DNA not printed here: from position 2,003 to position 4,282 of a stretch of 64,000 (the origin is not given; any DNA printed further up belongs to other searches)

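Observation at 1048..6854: Operon pairing an unusually short glycyl radical enzyme with a GH36/raffinose-synthase-like hydrolase under a LacI regulator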

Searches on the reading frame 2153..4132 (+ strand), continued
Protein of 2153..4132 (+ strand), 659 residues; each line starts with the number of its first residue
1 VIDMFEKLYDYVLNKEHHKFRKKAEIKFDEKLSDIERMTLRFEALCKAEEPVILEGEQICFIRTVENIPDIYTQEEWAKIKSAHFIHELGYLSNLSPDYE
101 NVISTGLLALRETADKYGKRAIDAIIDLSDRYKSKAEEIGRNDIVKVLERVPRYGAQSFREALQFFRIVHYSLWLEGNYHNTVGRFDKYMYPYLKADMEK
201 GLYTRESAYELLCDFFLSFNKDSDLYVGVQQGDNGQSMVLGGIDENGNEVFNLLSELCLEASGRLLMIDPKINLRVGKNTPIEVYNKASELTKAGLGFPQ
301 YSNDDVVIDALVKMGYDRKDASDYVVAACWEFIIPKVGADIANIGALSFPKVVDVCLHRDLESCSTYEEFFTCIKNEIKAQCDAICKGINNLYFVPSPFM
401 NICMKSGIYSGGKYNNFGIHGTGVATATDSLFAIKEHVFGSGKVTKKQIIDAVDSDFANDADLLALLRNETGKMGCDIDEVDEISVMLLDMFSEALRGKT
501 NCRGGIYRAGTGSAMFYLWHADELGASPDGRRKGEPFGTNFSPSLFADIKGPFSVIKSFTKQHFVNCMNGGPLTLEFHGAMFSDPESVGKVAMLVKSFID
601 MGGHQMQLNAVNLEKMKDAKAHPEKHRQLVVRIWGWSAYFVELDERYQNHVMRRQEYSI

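Call 54: search_protein_families(library=ncbifam, proteins=[L117:3273-4355:+, L091:282-1640:+, L150:14283-15794:+, L150:15791-16759:+, L125:4869-6119:+, L135:5148-5816:+, L093:52-2295:+, L135:15504-16631:+, L092:5190-6272:+, L036:9082-9891:-], max_evalue=0.0001)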
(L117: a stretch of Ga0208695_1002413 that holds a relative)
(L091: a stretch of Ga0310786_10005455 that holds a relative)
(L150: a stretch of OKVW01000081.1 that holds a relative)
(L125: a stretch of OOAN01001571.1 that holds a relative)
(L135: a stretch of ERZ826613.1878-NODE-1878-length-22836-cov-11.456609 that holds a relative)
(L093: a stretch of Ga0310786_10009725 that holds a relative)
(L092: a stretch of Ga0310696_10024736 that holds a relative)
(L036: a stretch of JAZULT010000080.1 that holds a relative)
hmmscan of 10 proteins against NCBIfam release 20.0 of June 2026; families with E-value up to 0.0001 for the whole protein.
L117:3273-4355:+ (360 aa): 18 families
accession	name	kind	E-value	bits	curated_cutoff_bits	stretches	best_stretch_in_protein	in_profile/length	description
NF007936.0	PRK10653.1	equivalog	8.8e-41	140.1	337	1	50-337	6-287/295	ribose ABC transporter substrate-binding protein RbsB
NF007254.0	PRK09701.1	equivalog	4.4e-35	121.3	335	1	51-328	8-288/311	D-allose transporter substrate-binding protein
NF041827.1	YtfQ_transport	equivalog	2.8e-29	102.1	510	1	55-351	11-307/320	galactofuranose ABC transporter, galactofuranose-binding protein YtfQ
TIGR02634.1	xylF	equivalog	2.4e-22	79.9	389.55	1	77-327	5-255/302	D-xylose ABC transporter substrate-binding protein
NF052284.1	rhzpin_SBP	equivalog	1.1e-20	73.9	420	1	74-321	4-249/289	rhizopine catabolism ABC transporter substrate-binding protein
TIGR02637.1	RhaS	equivalog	2.5e-20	72.9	342.25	1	73-332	1-261/302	rhamnose ABC transporter substrate-binding protein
NF007680.0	PRK10355.1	equivalog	1.3e-19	70.6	504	1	47-321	3-276/331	D-xylose ABC transporter substrate-binding protein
NF040907.2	ChvE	equivalog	1.1e-17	64.3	460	1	91-332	18-279/324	multiple monosaccharide ABC transporter substrate-binding protein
NF008185.0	PRK10936.1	equivalog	1.2e-17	63.9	200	1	93-339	69-312/346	TMAO reductase system periplasmic protein TorT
NF007075.0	PRK09526.1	subfamily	9.1e-17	61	340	1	88-332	80-315/358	LacI family DNA-binding transcriptional regulator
NF008452.0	PRK11303.1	equivalog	3.6e-15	56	385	1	70-334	61-315/332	catabolite repressor/activator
TIGR02417.1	fruct_sucro_rep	subfamily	1.4e-13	50.8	389.55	1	68-330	58-310/327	D-fructose-responsive transcription factor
NF011924.1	PRK15395.1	equivalog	1.7e-13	50.3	420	1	47-321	2-290/329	galactose/glucose ABC transporter substrate-binding protein MglB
TIGR02955.1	TMAO_TorT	equivalog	6.6e-13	48.6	310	1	104-339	32-267/295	TMAO reductase system periplasmic protein TorT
NF007979.0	PRK10703.1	equivalog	1.4e-11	44.1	501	1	68-335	57-318/341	HTH-type transcriptional repressor PurR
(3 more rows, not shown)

L091:282-1640:+ (452 aa): 16 families
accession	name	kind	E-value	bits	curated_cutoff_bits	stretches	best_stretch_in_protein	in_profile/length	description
TIGR00879.1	SP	subfamily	7.7e-94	315.1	237.8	1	6-444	56-510/510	sugar porter family MFS transporter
NF007484.0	PRK10077.1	equivalog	4.7e-90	302.7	608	1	2-446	7-470/480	D-xylose transporter XylE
NF052357.1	GlucTporGlcPStph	equivalog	3.1e-76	257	750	1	2-448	4-437/445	glucose transporter GlcP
TIGR00898.1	2A0119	subfamily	3.4e-32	111.9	550.75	1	30-443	111-505/506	cation transport protein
TIGR00895.1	2A0115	subfamily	4e-30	105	418.55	1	1-386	11-377/398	aromatic acid/H+ symport family MFS transporter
TIGR00883.1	2A0106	subfamily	1.2e-15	57.6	443.45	1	50-388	43-359/400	metabolite/H+ symporter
NF053517.1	HbztTptrPcaK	equivalog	1.1e-13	50.9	770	1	4-260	16-262/437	4-hydroxybenzoate transporter PcaK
NF003024.0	PRK03893.1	subfamily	6e-13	48.4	604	1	10-207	24-209/497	sialate:H+ symport family MFS transporter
NF011656.1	PRK15075.1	subfamily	5.5e-10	38.7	445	1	285-388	263-364/419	tricarballylate/proton symporter TcuC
NF008963.0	PRK12307.1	equivalog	9.1e-09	34.9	637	1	11-200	22-199/426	MFS transporter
TIGR00891.1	2A0112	subfamily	1.5e-08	34.2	552.9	1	12-384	17-365/405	sialate:H+ symport family MFS transporter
NF008586.0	PRK11551.1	equivalog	1.8e-08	33.8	410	1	18-224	26-222/406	3-(3-hydroxy-phenyl)propionate transporter MhpT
TIGR01299.1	synapt_SV2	subfamily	3.5e-08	31.8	637.3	1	34-216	194-377/742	synaptic vesicle protein SV2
NF053813.1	MFS_TcaB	equivalog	2.2e-07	30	475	1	32-126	31-120/396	putative multidrug effflux MFS transporter TcaB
TIGR00710.1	efflux_Bcr_CflA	subfamily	1.6e-06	27.8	200.9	1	32-120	30-113/385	Bcr/CflA family efflux MFS transporter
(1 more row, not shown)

L150:14283-15794:+ (503 aa): 189 families (the best 25 are shown)
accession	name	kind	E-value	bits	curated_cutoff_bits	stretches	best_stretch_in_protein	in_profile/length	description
NF008442.0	PRK11288.1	equivalog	4.2e-160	533.4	689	1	2-493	6-497/504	L-arabinose ABC transporter ATP-binding protein AraG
NF008030.0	PRK10762.1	equivalog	1.1e-156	522.5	745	1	4-496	5-496/501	ribose ABC transporter ATP-binding protein RbsA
NF010069.0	PRK13549.1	equivalog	1.4e-150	502.2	699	1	4-496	6-506/513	xylose ABC transporter ATP-binding protein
NF008215.0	PRK10982.1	equivalog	8.5e-142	473.3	828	1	4-492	14-503/506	galactose/methyl galactoside ABC transporter ATP-binding protein MglA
NF040905.2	GguA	equivalog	1.5e-141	472.2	810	1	4-489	2-498/500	multiple monosaccharide ABC transporter ATP-binding protein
NF007253.0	PRK09700.1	equivalog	1.7e-141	472.3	772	1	2-492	4-507/510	D-allose ABC transporter ATP-binding protein AlsA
NF041861.1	YtfR_transport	equivalog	2.9e-134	448.2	850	1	5-489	3-488/492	galactofuranose ABC transporter, ATP-binding protein YtfR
TIGR02633.1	xylG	equivalog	2.6e-128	428.6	723.65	1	4-491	2-499/500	D-xylose ABC transporter ATP-binding protein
NF011967.0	PRK15439.1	equivalog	3.4e-115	385.4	586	1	2-495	10-503/510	autoinducer 2 ABC transporter ATP-binding protein LsrA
NF047930.1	ABC_ATP_B6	equivalog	4.8e-99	332.3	670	1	3-482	2-499/510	putative B6 ABC transporter ATP-binding protein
TIGR03410.1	urea_trans_UrtE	equivalog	2.6e-58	197.2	285.8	2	5-235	2-227/230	urea ABC transporter ATP-binding subunit UrtE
TIGR04521.1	ECF_ATPase_2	equivalog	1.5e-57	194.8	330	2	11-229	13-234/279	energy-coupling factor transporter ATPase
TIGR03608.1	L_ocin_972_ABC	subfamily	7e-57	192.2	254.85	2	6-200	1-194/206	putative bacteriocin export ABC transporter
TIGR04406.1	LPS_export_lptB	equivalog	1.7e-56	191.2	240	2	5-234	3-229/239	LPS export ABC transporter ATP-binding protein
TIGR02673.1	FtsE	equivalog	3e-56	190.4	264.85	2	4-216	2-213/214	cell division ATP-binding protein FtsE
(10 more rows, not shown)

L150:15791-16759:+ (322 aa): 14 families
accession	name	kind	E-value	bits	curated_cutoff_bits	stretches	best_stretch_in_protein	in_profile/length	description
NF007067.0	PRK09512.1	equivalog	1.2e-64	218.5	398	1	10-311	16-317/321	ribose ABC transporter permease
NF007252.0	PRK09699.1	equivalog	3.9e-52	177.6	396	1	3-311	14-321/326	D-allose ABC transporter permease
NF008441.0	PRK11285.1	equivalog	5.4e-51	173.6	378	1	3-314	18-326/333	L-arabinose ABC transporter permease AraH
NF040906.3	GguB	equivalog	5e-46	157.6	450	2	166-310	224-368/375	multiple monosaccharide ABC transporter permease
NF008630.0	PRK11618.1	equivalog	1.5e-42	146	363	1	18-310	12-308/331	galactofuranose ABC transporter, permease protein YjfF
NF007014.0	PRK09478.1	equivalog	1.2e-41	143.1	386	1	4-318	5-335/336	galactose/methyl galactoside ABC transporter permease MglC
NF011612.1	PRK15038.1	equivalog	3.7e-39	134.8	500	1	12-308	4-302/322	autoinducer 2 ABC transporter permease LsrD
NF011961.0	PRK15432.1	equivalog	3.3e-37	128.5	388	1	16-312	12-305/344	autoinducer 2 ABC transporter permease LsrC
NF041862.1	YtfT_transport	equivalog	7.6e-37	127.2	535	1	39-317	54-330/339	galactofuranose ABC transporter, ATP-binding protein YtfT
TIGR03409.1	urea_trans_UrtB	equivalog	1.3e-09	38.2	250.3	1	79-310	46-280/291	urea ABC transporter permease subunit UrtB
TIGR03622.1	urea_t_UrtB_arc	equivalog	2.8e-07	30.1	374.25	1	45-305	8-269/284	urea ABC transporter, permease protein UrtB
TIGR03408.1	urea_trans_UrtC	equivalog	1.4e-06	28.2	296.2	1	90-288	86-285/313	urea ABC transporter permease subunit UrtC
NF047929.1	ABC_B6_perm_2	equivalog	4.4e-06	26.1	400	1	30-307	35-322/337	putative B6 ABC transporter permease subunit 2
NF008011.0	PRK10740.1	equivalog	2.2e-05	24.3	379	1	140-308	127-292/308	high-affinity branched-chain amino acid ABC transporter permease LivH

L125:4869-6119:+ (416 aa): 0 families

L135:5148-5816:+ (222 aa): 0 families

L093:52-2295:+ (747 aa): 1 family
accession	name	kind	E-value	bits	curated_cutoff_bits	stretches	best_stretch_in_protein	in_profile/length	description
NF053652.1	BtArabpyrBAD1528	equivalog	8.8e-07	27.3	1100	1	313-399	379-465/730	beta-L-arabinopyranosidase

L135:15504-16631:+ (375 aa): 3 families
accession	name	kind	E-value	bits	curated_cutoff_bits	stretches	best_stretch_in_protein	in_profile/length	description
TIGR02636.1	galM_Leloir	equivalog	3.7e-98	328.7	397.65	1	37-373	1-336/336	galactose-1-epimerase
NF008277.0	PRK11055.1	subfamily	8.4e-96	321.2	240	1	32-374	8-348/349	galactose-1-epimerase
NF011719.0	PRK15172.1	equivalog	8.5e-09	35.2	251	1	96-264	55-220/300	aldose-1-epimerase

L092:5190-6272:+ (360 aa): 35 families (the best 25 are shown)
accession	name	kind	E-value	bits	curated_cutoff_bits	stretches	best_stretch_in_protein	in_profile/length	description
NF047341.1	lactose_RbsR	equivalog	1.3e-32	113.4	382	1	75-359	59-329/331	ribose utilization transcriptional repressor RbsR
NF007743.0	PRK10423.1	equivalog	3e-25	89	531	1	94-357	75-329/330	ribose operon transcriptional repressor RbsR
NF008269.0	PRK11041.1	equivalog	5.1e-23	81.6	436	1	38-359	33-338/342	DNA-binding transcriptional regulator CytR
NF052440.1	TransRegGNTRPSEAE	equivalog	8.9e-23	80.9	400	1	72-358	58-333/333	HTH-type transcriptional regulator GntR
NF007979.0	PRK10703.1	equivalog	1.2e-22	80.5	501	1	88-358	69-331/341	HTH-type transcriptional repressor PurR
TIGR01481.1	ccpA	equivalog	8.3e-20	71.4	442.35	1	80-359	63-330/330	catabolite control protein A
NF007075.0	PRK09526.1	subfamily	4.7e-17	61.9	340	1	69-359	55-332/358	LacI family DNA-binding transcriptional regulator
TIGR02018.2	his_ut_repres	equivalog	3e-15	56.2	220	1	7-73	1-67/226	histidine utilization transcriptional repressor HutC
NF041547.1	GntR_LSA1692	equivalog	9.8e-15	54.8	275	1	6-83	2-79/233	GntR family transcriptional regulator, LSA1692 subfamily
NF007449.0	PRK10014.1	subfamily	1.9e-14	53.5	310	1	73-355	60-341/342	Mal regulon transcriptional regulator MalI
NF011563.0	PRK14987.1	equivalog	5.7e-14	52.1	433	1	77-344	63-317/331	gluconate operon transcriptional repressor GntR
NF051853.1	TransRegUriRCory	equivalog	2.5e-12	46.6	550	1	74-359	55-325/327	transcriptional regulator UriR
NF008002.0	PRK10727.1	equivalog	3.8e-12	46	557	1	69-330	51-301/341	HTH-type transcriptional regulator GalR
TIGR02404.1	trehalos_R_Bsub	equivalog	4.6e-12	46.1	211.95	1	6-69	1-64/233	trehalose operon repressor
TIGR02325.1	C_P_lyase_phnF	equivalog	1.1e-11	44.7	156.8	1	5-70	8-73/238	phosphonate metabolism transcriptional regulator PhnF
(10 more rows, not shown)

L036:9082-9891:- (269 aa): 27 families (the best 25 are shown)
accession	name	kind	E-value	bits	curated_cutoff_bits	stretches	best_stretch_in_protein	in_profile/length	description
NF047455.1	TF_Staph_AryK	equivalog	1.7e-22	79.5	850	1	150-258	152-260/759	transcriptional regulator AryK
NF047788.1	TransRegPocR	equivalog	4.1e-16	59.1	500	1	148-258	182-292/296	transcriptional regulator PocR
NF007693.0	PRK10371.1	equivalog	2e-15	56.8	253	1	147-256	190-299/309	transcriptional regulator MelR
NF010028.0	PRK13503.1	equivalog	3.6e-14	52.8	288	1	119-257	135-273/278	HTH-type transcriptional activator RhaS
NF033869.1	viru_reg_Rsp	equivalog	4.8e-12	45.1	400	1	155-256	147-248/701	AraC family transcriptional regulator Rsp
NF012144.2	ramA_TF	equivalog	1.4e-11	44.8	180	1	155-255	5-105/108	RamA family antibiotic efflux transcriptional regulator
NF006902.0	PRK09393.1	equivalog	7.7e-11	41.7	425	1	152-256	217-321/327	transcriptional regulator FtrA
NF007584.0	PRK10219.1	equivalog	2.1e-10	40.9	174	1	156-255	6-105/107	superoxide response transcriptional regulator SoxS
NF052371.1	TransRegGbdRPseu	equivalog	2.8e-10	39.8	480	1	142-258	212-328/365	choline metabolism transcriptional regulator GbdR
NF049932.1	TranspRegBtr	equivalog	4.7e-10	38.6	900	1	158-260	167-269/531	bacillibactin transport transcriptional regulator Btr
TIGR04094.1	adjacent_YSIRK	equivalog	2.1e-09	36.8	200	1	155-254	285-383/383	YSIRK-targeted surface antigen transcriptional regulator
NF012228.1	RobA_TF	equivalog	5.3e-09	36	380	1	160-257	8-105/286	MDR efflux pump AcrAB transcriptional activator RobA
NF052534.1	RzbtTranRegRhrA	equivalog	6.8e-09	35.4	500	1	133-254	188-308/312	rhizobactin biosynthesis transcriptional regulator RhrA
NF007860.0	PRK10572.1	equivalog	1.6e-08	33.8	208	1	157-259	185-287/292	arabinose operon transcriptional regulator AraC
NF008564.0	PRK11511.1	equivalog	1.8e-08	34.6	202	1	156-259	10-113/127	MDR efflux pump AcrAB transcriptional activator MarA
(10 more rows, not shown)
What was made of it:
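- On GH36 (Sip1 / raffinose-synthase subgroup): A weak NCBIfam hit of a related neighbour family (cluster c39) points to BAD_1528 (call 54).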

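Call 58: search_protein_families(library=pfam, proteins=[L136:10068-10766:+, L136:10753-11235:+, L136:11367-12374:+, L136:5048-6136:-, L136:6126-6689:-, L136:6966-7475:-, L136:3560-4507:-, L136:2831-3580:+, L136:1414-2649:+, L136:12217-13092:+], max_evalue=0.001)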
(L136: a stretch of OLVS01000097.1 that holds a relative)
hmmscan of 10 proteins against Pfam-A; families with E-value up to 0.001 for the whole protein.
L136:10068-10766:+ (232 aa): 1 family
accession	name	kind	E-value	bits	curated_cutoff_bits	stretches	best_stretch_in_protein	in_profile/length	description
PF00596.27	Aldolase_II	-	7.7e-52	176.3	22.2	1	7-196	1-181/183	Class II Aldolase and Adducin N-terminal domain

L136:10753-11235:+ (160 aa): 1 family
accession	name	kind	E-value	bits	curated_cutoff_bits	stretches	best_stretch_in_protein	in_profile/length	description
PF03928.20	HbpS-like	-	7.5e-21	74.9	25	1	25-151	1-126/128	Haem degrading protein HbpS-like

L136:11367-12374:+ (335 aa): 1 family
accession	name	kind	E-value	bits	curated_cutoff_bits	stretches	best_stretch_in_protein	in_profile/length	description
PF01661.27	Macro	-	4.7e-46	156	22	1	19-131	1-118/118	Macro domain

L136:5048-6136:- (362 aa): 4 families
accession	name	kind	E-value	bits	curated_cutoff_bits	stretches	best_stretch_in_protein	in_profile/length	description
PF03054.22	tRNA_Me_trans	-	2.1e-72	243.5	20.6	1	4-203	1-201/202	tRNA methyl transferase HUP domain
PF20258.4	tRNA_Me_trans_C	-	7.4e-23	81.1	20.6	1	282-355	4-77/77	Aminomethyltransferase beta-barrel domain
PF20259.3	tRNA_Me_trans_M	-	2.2e-18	66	27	1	219-272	10-65/66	tRNA methyl transferase PRC-barrel domain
PF02540.23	NAD_synthase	-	2.2e-05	24.2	21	1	3-81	18-86/242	NAD synthase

L136:6126-6689:- (187 aa): 0 families

L136:6966-7475:- (169 aa): 0 families

L136:3560-4507:- (315 aa): 2 families
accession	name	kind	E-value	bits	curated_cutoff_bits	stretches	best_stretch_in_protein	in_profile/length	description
PF21948.1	LplA-B_cat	-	1.7e-56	191.8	27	1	10-203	1-199/200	Lipoyl protein ligase A/B catalytic domain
PF03099.24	BPL_LplA_LipB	-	9.7e-06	26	21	1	57-149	21-131/133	Biotin/lipoate A/B protein ligase family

L136:2831-3580:+ (249 aa): 0 families

L136:1414-2649:+ (411 aa): 0 families

L136:12217-13092:+ (291 aa): 0 families

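Call 59: search_protein_families(library=ncbifam, proteins=[L136:10068-10766:+, L136:10753-11235:+, L136:7980-10043:+, L136:6966-7475:-, L136:6126-6689:-, L136:2831-3580:+, L136:1414-2649:+, L125:4869-6119:+, L078:15045-16499:+, L050:4034-4498:+], max_evalue=0.001)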
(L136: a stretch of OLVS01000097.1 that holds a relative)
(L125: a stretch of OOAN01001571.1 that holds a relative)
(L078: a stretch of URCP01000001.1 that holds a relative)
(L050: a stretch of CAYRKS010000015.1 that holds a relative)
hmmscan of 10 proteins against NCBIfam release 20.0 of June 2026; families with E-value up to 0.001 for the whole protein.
L136:10068-10766:+ (232 aa): 27 families (the best 25 are shown)
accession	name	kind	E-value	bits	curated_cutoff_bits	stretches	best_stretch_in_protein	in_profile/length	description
TIGR00760.1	araD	equivalog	1.2e-117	391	389.1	1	1-231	1-228/228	L-ribulose-5-phosphate 4-epimerase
NF006047.0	PRK08193.1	subfamily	3.7e-117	389.8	257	1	1-231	1-230/231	L-ribulose-5-phosphate 4-epimerase AraD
NF009002.0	PRK12347.1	subfamily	9.9e-117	388.1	386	1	1-231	1-231/231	L-ribulose-5-phosphate 4-epimerase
NF009003.0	PRK12348.1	subfamily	3.8e-105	350.6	331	1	2-231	1-227/228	L-ribulose-5-phosphate 4-epimerase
NF009625.0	PRK13145.1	equivalog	4.5e-105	350.4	369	1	2-231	5-233/235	L-ribulose-5-phosphate 4-epimerase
NF009691.0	PRK13213.1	equivalog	6.6e-102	339.8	489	1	1-231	1-231/231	L-ribulose-5-phosphate 4-epimerase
NF005123.0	PRK06557.1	subfamily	6.4e-54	183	251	1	1-223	8-217/223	L-ribulose-5-phosphate 4-epimerase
NF053831.1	RU1PAldHalo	equivalog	5.9e-27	94.5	300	1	20-108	18-102/208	ribulose-1-phosphate aldolase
NF005302.0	PRK06833.1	equivalog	2.2e-22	79.6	264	1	2-109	3-109/214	L-fuculose-phosphate aldolase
TIGR03328.1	salvage_mtnB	equivalog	5.7e-20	71.6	137.05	1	18-102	10-93/194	methylthioribulose 1-phosphate dehydratase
NF004527.0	PRK05874.1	equivalog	1.3e-18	67.4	308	1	6-204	8-193/218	L-fuculose-phosphate aldolase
NF006672.0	PRK09220.1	equivalog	9.4e-17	61.1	226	1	6-104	12-108/209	methylthioribulose 1-phosphate dehydratase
NF006413.0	PRK08660.1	equivalog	4.8e-16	59.1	203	1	15-203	12-180/184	aldolase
NF040649.1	FucA_Meth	equivalog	5.4e-13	49.2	250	1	20-201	17-177/179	L-fuculose phosphate aldolase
NF005244.0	PRK06754.1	equivalog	9.6e-13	47.8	281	1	15-99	17-101/214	methylthioribulose 1-phosphate dehydratase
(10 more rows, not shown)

L136:10753-11235:+ (160 aa): 6 families
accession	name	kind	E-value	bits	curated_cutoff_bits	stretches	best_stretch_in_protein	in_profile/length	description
NF002696.0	PRK02487.1-5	equivalog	1.4e-30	105.8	146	1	7-152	4-149/160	heme-degrading domain-containing protein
NF002694.0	PRK02487.1-3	equivalog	3.7e-28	98.2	311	1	7-152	4-149/171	heme-degrading domain-containing protein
NF002692.0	PRK02487.1-1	equivalog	5.8e-24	84.3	297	1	12-145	12-145/158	heme-degrading domain-containing protein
NF002695.0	PRK02487.1-4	equivalog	2.7e-20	72.6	282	1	8-152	5-149/165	heme-degrading domain-containing protein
NF002693.0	PRK02487.1-2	equivalog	5.5e-17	62.2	307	1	6-145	7-146/169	heme-degrading domain-containing protein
NF002697.0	PRK02487.1-6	equivalog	3.4e-10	39.6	269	1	11-155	11-154/164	heme-degrading domain-containing protein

L136:7980-10043:+ (687 aa): 12 families
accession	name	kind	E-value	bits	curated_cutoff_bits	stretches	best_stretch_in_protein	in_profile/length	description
TIGR01774.1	PFL2-3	subfamily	4.7e-104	349.3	678.2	1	136-686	195-785/786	formate C-acetyltransferase/glycerol dehydratase family glycyl radical enzyme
NF043068.1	glycl_HYPD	equivalog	7.6e-93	312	1100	1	147-686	204-783/784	trans-4-hydroxy-L-proline dehydratase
NF007437.0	PRK09983.1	equivalog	5.5e-85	286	1109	1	106-685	159-763/765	formate C-acetyltransferase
NF048011.1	SfplDhtHpsGDes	equivalog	9.1e-81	272.3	1000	2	384-685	509-819/821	(2S)-3-sulfopropanediol dehydratase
TIGR04394.1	choline_CutC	equivalog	9.4e-80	269.2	1050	1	151-685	224-786/789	choline trimethylamine-lyase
NF048009.1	SfplDhtHpfGKleb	equivalog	3e-79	267.1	1000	2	414-686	545-823/824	(2S)-3-sulfopropanediol dehydratase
NF033718.1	indole_decarb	equivalog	1.5e-60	205.4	1100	2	498-685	679-866/868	indoleacetate decarboxylase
NF033715.1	glycyl_HPDL_Lrg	equivalog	5.2e-54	183.4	1150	3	153-364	297-518/901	4-hydroxyphenylacetate decarboxylase large subunit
TIGR01255.1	pyr_form_ly_1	equivalog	6.8e-23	81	994.2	1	447-682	509-738/744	formate C-acetyltransferase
NF038360.1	rad_fix_GrcA3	exception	3.5e-15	55.8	158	1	618-683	8-73/78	autonomous glycyl radical cofactor GrcA3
NF008341.1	PRK11127.1-1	equivalog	1.3e-09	38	145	1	628-682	20-74/80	autonomous glycyl radical cofactor GrcA2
TIGR04365.1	spare_glycyl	equivalog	3e-06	27.5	170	1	629-682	67-120/126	autonomous glycyl radical cofactor GrcA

L136:6966-7475:- (169 aa): 0 families

L136:6126-6689:- (187 aa): 2 families
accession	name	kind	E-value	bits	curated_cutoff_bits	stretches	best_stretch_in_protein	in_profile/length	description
TIGR00277.1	HDIG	domain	0.00029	20.6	27.6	1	24-90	8-81/84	HDIG domain-containing metalloprotein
TIGR00295.1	TIGR00295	hypoth_equivalog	0.00053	19.8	172.35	1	40-90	36-87/164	TIGR00295 family protein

L136:2831-3580:+ (249 aa): 0 families

L136:1414-2649:+ (411 aa): 0 families

L125:4869-6119:+ (416 aa): 0 families

L078:15045-16499:+ (484 aa): 0 families

L050:4034-4498:+ (154 aa): 0 families
